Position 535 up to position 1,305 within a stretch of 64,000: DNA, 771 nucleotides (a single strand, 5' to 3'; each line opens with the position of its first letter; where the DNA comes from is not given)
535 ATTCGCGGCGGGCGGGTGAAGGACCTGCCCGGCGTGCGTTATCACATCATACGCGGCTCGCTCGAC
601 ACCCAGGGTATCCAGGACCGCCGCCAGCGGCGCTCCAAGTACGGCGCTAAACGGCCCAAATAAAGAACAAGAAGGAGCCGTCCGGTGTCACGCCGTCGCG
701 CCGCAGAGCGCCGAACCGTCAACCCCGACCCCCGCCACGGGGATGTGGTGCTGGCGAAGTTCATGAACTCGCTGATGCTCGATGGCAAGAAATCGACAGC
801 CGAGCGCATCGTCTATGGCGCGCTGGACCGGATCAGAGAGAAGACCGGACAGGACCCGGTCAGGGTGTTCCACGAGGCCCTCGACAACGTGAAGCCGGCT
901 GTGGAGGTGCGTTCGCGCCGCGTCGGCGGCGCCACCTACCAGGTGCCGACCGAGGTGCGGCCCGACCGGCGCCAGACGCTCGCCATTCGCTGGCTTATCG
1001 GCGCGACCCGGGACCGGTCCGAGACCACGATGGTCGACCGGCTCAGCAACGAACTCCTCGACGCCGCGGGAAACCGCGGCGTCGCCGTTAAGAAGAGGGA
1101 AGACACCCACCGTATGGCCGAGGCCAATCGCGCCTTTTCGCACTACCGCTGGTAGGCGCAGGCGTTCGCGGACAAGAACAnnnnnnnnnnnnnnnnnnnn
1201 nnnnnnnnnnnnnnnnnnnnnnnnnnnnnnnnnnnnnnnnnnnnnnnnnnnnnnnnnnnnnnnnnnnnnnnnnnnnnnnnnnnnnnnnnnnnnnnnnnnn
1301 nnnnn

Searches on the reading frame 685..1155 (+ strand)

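Call 68: search_protein_families(library=pfam, proteins=[window:685-1155:+], max_evalue=0.00001)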
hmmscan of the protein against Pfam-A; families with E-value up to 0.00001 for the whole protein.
window:685-1155:+ (156 aa): 1 family
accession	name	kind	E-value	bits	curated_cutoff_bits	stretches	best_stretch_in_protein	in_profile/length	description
PF00177.27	Ribosomal_S7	-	5.6e-67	224.4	24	1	2-149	1-148/148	Ribosomal protein S7p/S5e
